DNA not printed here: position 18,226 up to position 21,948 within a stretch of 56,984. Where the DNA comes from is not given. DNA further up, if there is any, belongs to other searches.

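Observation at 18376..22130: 1140-aa MuF-fusion (polyvalent) virion protein with a kinase-like module, an unassigned C-terminal domain and a translationally coupled small ORF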

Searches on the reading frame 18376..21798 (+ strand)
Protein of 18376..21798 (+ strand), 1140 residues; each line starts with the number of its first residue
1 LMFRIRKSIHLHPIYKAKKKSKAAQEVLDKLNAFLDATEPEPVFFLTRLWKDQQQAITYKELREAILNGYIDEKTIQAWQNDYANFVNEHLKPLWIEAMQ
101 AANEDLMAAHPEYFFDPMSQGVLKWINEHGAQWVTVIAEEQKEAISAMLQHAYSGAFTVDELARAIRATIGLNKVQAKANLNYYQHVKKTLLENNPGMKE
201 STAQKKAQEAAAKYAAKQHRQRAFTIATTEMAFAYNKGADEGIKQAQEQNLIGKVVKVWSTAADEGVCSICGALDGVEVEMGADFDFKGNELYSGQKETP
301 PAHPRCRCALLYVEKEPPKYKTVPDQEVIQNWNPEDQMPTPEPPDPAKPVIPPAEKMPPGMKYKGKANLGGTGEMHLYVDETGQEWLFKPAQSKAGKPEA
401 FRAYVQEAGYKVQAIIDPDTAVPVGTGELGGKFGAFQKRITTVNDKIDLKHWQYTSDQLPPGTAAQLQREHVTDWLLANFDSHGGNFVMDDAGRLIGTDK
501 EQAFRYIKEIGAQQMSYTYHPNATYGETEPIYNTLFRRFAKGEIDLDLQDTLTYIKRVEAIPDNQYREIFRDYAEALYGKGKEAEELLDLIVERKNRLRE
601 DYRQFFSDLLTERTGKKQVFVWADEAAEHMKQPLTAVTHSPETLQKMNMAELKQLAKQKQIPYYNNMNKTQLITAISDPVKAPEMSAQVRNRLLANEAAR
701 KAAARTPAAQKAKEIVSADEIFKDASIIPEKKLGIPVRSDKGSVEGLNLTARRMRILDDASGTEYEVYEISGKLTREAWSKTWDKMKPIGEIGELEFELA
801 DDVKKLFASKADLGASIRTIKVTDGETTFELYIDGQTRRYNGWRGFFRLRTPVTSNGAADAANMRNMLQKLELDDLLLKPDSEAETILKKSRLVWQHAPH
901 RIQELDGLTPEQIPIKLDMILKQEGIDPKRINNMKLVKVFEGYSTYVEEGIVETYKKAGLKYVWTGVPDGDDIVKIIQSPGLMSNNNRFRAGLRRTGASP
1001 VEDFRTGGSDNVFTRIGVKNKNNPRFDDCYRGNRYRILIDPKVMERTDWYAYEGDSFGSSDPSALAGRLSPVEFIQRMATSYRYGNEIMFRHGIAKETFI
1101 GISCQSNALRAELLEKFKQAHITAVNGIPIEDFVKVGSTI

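Call 3: search_protein_families(library=pfam, proteins=[window:18376-21798:+], max_evalue=1)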
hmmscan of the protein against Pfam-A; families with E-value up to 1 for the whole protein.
window:18376-21798:+ (1140 aa): 2 families
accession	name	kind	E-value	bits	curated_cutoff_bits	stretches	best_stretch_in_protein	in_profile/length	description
PF04233.19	Phage_Mu_F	-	2e-09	38.6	29.6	1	208-310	25-111/112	Phage Mu protein F like protein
PF07498.18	Rho_N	-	3.5e-07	30.5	24.9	1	644-676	2-34/43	Rho termination factor, N-terminal domain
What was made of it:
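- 20296..20406 (+): Rho_N / SAP-like helix-extended-helix motif (aa 641-677), a probable nucleic-acid-binding element. Pfam PF07498 E=3.5e-7 (call 3).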

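Call 4: search_protein_families(library=phrogs, proteins=[window:18376-21798:+], max_evalue=0.01)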
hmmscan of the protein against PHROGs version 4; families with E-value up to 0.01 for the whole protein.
window:18376-21798:+ (1140 aa): 20 families
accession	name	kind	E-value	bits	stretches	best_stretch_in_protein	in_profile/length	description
phrog_28652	-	unknown function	1.3e-58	200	1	18-315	9-301/497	-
phrog_2468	-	head and packaging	3.2e-43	149.3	1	14-319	14-278/303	head morphogenesis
phrog_3517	-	head and packaging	6.3e-31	109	1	38-322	31-337/371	head morphogenesis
phrog_2662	-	head and packaging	4.6e-16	59.6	1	217-316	618-711/717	portal protein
phrog_595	-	head and packaging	5.8e-15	56.6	1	74-414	66-375/513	head maturation protease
phrog_16493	-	head and packaging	7.2e-15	55.7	1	129-309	110-280/535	head maturation protease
phrog_6577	-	unknown function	3e-13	50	1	113-322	87-238/1066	-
phrog_24918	-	head and packaging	1.2e-10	42.3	1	212-315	148-243/250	head morphogenesis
phrog_4728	-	head and packaging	2.6e-09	37.4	1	219-315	216-301/591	head morphogenesis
phrog_115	-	head and packaging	3e-09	37.6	1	218-327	237-334/665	minor head protein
phrog_859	-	head and packaging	3.6e-06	26.8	1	75-315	58-291/807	portal protein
phrog_3281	-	DNA, RNA and nucleotide metabolism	5.2e-06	27.8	1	622-678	46-102/107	endonuclease VII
phrog_7625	-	head and packaging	2.1e-05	24.6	1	131-317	121-252/504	head morphogenesis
phrog_2250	-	unknown function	2.4e-05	25.3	1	636-675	120-159/168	-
phrog_2841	-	head and packaging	3.2e-05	24.1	1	205-312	215-305/525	minor head protein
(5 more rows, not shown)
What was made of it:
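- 18418..19323 (+): MuF / SPP1-gp7-type head-morphogenesis domain (aa 15-316), including the CxxC...CRC core. PHROG 2468 and 3517 'head morphogenesis' (calls 3, 4).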

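Call 5: search_solved_structures(query=window:18376-21798:+, max_evalue=10, show_alignments=3)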
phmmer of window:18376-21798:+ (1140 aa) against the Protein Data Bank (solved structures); distinct sequences matched with E-value up to 10: 2.
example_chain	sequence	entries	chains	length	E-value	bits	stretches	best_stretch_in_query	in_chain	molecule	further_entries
8ppr_G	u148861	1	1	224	0.54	11.1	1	564-660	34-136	Kinetochore protein Spc25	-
1w9y_A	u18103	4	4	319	0.86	10.5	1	555-595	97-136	1-AMINOCYCLOPROPANE-1-CARBOXYLATE OXIDASE 1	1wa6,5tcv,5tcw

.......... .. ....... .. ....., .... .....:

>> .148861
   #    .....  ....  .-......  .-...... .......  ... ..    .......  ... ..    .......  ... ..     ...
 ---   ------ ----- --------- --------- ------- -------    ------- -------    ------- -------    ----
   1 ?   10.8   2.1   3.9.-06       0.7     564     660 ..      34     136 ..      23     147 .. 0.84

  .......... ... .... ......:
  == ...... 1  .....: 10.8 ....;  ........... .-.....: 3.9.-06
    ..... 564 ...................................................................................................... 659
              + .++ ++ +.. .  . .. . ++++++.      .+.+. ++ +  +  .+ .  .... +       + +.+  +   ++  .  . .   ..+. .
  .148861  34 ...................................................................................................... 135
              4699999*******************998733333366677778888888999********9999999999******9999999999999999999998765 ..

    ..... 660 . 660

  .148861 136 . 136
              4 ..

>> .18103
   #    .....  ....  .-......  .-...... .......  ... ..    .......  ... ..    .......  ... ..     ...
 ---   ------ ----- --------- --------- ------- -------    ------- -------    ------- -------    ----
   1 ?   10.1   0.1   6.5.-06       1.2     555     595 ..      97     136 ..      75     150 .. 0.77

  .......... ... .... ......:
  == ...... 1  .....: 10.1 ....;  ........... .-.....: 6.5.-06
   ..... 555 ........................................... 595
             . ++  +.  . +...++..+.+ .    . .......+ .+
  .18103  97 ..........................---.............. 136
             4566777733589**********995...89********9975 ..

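Call 6: search_protein_families(library=ncbifam, proteins=[window:18376-21798:+], max_evalue=1)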
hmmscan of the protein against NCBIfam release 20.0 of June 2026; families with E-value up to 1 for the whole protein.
window:18376-21798:+ (1140 aa): 4 families
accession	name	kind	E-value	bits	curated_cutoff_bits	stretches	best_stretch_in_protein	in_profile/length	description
TIGR01641.1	phageSPP1_gp7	domain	1.3e-05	25.5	39.65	1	213-311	24-106/109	minor capsid protein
NF011109.0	PRK14537.1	equivalog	0.00025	20.8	187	1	641-679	190-226/232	50S ribosomal protein L20/unknown domain fusion protein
NF045858.1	glide_MMOB1670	exception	0.041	12.5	850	1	621-697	134-210/705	MMOB1670 family gliding motility ATPase complex subunit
NF006886.1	PRK09376.1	equivalog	0.054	12.3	315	1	642-681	4-43/413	transcription termination factor Rho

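Call 34: predict_structure(alignment_id=A1)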
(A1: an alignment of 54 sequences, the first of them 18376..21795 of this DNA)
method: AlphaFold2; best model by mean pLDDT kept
length: 1140 residues; sequences in the alignment: 54
mean_pLDDT: 84.0   pTM: 0.48
mean pLDDT of the five models: 84.0, 81.8, 81.4, 80.6, 79.4
residues with pLDDT >= 90: 451; 70-90: 559; 50-70: 74; < 50: 56
segments of 3 or more residues with pLDDT < 50: 1-14, 320-328, 338-346, 629-638, 698-711
pLDDT, mean of each block of 10 residues (from residue 1): 33 54 85 86 91 85 82 82 89 92 86 84 87 86 86 76 87 90 88 86 86 90 88 90 87 87 73 83 78 72 70 73 43 55 50 87 89 87 92 88 93 91 89 91 76 85 90 93 88 87 88 88 86 94 86 91 94 93 92 94 93 82 66 40 78 73 79 79 71 59 43 78 90 90 87 88 87 90 93 92 84 87 94 82 92 89 94 90 90 89 84 92 91 92 93 94 93 89 91 77 86 91 89 95 93 68 77 91 87 94 95 91 90 93
secondary structure, 60 per line:
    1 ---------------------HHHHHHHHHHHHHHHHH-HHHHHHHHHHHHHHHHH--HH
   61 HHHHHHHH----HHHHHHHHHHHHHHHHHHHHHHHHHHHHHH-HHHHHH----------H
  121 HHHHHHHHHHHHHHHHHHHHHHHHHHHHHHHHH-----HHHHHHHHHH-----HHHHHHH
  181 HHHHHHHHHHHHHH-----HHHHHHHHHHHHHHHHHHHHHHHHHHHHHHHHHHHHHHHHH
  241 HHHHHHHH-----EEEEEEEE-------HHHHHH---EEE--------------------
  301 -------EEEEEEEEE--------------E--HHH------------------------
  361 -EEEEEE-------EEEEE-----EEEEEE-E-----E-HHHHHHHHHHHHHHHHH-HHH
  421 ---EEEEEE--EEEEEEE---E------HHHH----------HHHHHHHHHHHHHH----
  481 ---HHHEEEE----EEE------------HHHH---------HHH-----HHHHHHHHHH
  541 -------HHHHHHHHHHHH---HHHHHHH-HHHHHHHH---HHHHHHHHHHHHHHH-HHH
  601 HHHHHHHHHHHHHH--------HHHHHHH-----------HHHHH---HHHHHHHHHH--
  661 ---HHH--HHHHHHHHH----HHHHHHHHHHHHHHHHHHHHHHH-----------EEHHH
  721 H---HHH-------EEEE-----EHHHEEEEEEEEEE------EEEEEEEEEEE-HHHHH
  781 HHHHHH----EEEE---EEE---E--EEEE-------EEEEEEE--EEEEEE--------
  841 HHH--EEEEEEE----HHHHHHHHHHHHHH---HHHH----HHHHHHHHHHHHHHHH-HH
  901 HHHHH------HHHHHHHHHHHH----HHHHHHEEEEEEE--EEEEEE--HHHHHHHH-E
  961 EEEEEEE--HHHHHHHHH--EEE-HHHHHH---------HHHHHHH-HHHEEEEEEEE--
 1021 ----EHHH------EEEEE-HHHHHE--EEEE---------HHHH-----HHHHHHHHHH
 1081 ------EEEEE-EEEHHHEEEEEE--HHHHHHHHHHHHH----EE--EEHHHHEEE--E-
elements in order (helices of 4 or more, strands of 3 or more residues): H22-38 H40-56 H59-68 H73-102 H104-109 H120-153 H159-168 H174-194 H200-248 E254-261 H269-274 E278-280 E308-316 E362-367 E375-379 E385-390 H400-416 E424-429 E432-438 H449-452 H463-476 E487-490 E495-497 H510-513 H531-540 H548-559 H563-569 H571-578 H582-596 H598-614 H623-629 H641-645 H649-658 H669-677 H682-704 H718-721 E735-738 E748-757 E764-774 H776-786 E791-794 E798-800 E807-810 E818-824 E827-832 E846-852 H857-870 H874-877 H882-897 H899-905 H912-923 H928-933 E934-940 E943-948 H951-958 E960-967 H970-978 E981-983 H985-990 H1000-1006 E1011-1018 E1035-1039 H1041-1045 E1049-1052 H1062-1065 H1071-1080 E1087-1091 E1093-1095 E1099-1104 H1107-1119 H1130-1133 E1134-1136
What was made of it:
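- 18376..21798 (+): MuF-fusion (polyvalent) protein, 1140 aa from the TTG at 18376. The probable real start is the ATG at 18379. AF2 model with mean pLDDT 84 (call 34).
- On HipA / CtkA / PI3-PI4-kinase-like kinases: The kinase is flanked by a Pro-rich linker and Rho_N (calls 3, 34).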

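Call 36: fold_search(model_id=the predicted structure, library=pdb)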
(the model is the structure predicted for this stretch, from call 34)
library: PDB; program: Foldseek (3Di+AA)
matches with E <= 10: 1529; with E <= 0.001: 65
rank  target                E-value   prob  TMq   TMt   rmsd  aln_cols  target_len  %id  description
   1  7mez_A                1.5e-04  1.00  0.15  0.16  40.2       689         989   11  Structure of the phosphoinositide 3-kinase p110 gamma (PIK3CG) p101 (PIK3R5) complex (released 2021-07-14)
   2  4wwp                  1.6e-04  0.94  0.09  0.12  39.5       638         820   10  Crystal structure of human PI3K-gamma in complex with pyridinylquinoline inhibitor N-{(1S)-1-[8-chloro-2-(2-methylpyridi (released 2014-12-17)
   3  3akl_A                2.0e-04  1.00  0.16  0.55   6.3       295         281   14  Crystal structure of A Helicobacter pylori proinflammatory kinase CtkA (released 2010-12-01)
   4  1e8z                  2.3e-04  0.99  0.12  0.16  40.0       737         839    9  Structure determinants of phosphoinositide 3-kinase inhibition by wortmannin, LY294002, quercetin, myricetin and stauros (released 2000-11-17)
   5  8tgd_C                2.5e-04  1.00  0.15  0.16  40.4       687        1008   10  STX-478, a Mutant-Selective, Allosteric Inhibitor bound to H1047R PI3Kalpha (released 2023-09-06)
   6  9ymt                  2.7e-04  1.00  0.11  0.37  13.6       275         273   13  Staphylococcus aureus serine/threonine kinase Stk1 with inhibitor GW779439X (released 2026-03-11)
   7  3zw3                  2.9e-04  1.00  0.14  0.18  40.4       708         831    9  Fragment based discovery of a novel and selective PI3 Kinase inhibitor (released 2011-09-28)
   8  4a55_A                3.1e-04  1.00  0.16  0.17  39.8       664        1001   10  Crystal structure of p110alpha in complex with iSH2 of p85alpha and the inhibitor PIK-108 (released 2011-12-28)
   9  8tsd_A                3.1e-04  1.00  0.14  0.16  40.4       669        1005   10  Human PI3K p85alpha/p110alpha bound to RLY-2608 (released 2023-11-22)
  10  8v8j_A                3.1e-04  0.99  0.14  0.15  40.3       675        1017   10  PI3Ka H1047R co-crystal structure with inhibitors in two cryptic pockets (compounds 4 and 5). (released 2024-03-20)
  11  8sob_A                3.3e-04  1.00  0.15  0.17  40.7       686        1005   10  Phosphoinositide phosphate 3 kinase gamma bound with ADP (released 2024-04-03)
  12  8ts9_A                3.6e-04  1.00  0.15  0.16  39.3       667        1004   10  Human PI3K p85alpha/p110alpha H1047R bound to compound 1 (released 2023-11-22)
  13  4ezl                  3.6e-04  0.99  0.13  0.17  40.3       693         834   10  Potent and Selective Inhibitors of PI3K-delta: Obtaining Isoform Selectivity from the Affinity Pocket and Tryptophan She (released 2013-04-17)
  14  4urk                  3.6e-04  0.99  0.14  0.18  40.0       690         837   11  PI3Kg in complex with AZD6482 (released 2014-10-22)
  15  7jwe                  3.6e-04  0.99  0.13  0.17  40.4       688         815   10  Gedatolisib bound to the PI3Kg catalytic subunit p110 gamma (released 2021-03-17)
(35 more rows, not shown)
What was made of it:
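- On HipA / CtkA / PI3-PI4-kinase-like kinases: Foldseek hits to PI3K and CtkA (call 36).
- The kinase fold matches PI3K and CtkA (call 36).
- Tried and rejected: Kinase hits swamped the results (call 36).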

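Call 49: search_solved_structures(query=A1, max_evalue=10, show_alignments=4)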
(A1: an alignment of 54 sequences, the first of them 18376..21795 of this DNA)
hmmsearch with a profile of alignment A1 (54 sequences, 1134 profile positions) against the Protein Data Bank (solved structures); distinct sequences matched with E-value up to 10: 2.
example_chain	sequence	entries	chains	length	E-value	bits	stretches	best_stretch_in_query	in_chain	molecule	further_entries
3l0o_A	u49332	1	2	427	0.042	14.9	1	635-675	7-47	Transcription termination factor rho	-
6i3m_C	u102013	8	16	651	3.2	8.7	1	627-730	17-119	Translation initiation factor eIF-2B subunit delta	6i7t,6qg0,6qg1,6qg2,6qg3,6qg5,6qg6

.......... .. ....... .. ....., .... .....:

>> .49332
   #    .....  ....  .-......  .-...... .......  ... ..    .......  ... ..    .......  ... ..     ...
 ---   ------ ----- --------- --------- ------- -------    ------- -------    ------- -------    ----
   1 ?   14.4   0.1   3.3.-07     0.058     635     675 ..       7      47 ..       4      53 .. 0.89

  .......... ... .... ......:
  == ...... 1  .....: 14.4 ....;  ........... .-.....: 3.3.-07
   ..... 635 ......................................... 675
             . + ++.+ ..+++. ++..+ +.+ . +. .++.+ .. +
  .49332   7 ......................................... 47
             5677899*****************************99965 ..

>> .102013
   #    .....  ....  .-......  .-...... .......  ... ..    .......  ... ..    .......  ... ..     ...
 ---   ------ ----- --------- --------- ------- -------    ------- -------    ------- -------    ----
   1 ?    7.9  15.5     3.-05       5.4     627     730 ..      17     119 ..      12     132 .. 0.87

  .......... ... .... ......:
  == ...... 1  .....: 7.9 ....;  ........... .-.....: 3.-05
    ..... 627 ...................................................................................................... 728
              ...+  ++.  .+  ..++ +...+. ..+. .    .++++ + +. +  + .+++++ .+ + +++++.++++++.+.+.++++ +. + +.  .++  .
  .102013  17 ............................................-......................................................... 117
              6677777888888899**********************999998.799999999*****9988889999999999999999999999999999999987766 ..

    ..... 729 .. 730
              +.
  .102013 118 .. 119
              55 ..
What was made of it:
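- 20296..20406 (+): Profile hit to the Rho N-terminus 3l0o (call 49).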

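Call 54: search_protein_families(library=padloc, proteins=[window:18376-21798:+], max_evalue=10)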
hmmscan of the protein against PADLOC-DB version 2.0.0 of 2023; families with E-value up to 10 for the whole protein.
window:18376-21798:+ (1140 aa): 0 families
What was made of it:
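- On DarT (PF14487) DNA ADP-ribosyltransferases: The window protein has no hit (calls 3, 54).
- The window protein itself has no sequence-level hit to any kinase or ART family (calls 3, 5, 6, 54).
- Tried and rejected: Pfam, PHROGs, NCBIfam, PADLOC and PDB sequences gave nothing for aa 360-640 or 700-1140 (calls 3-6, 49, 54).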
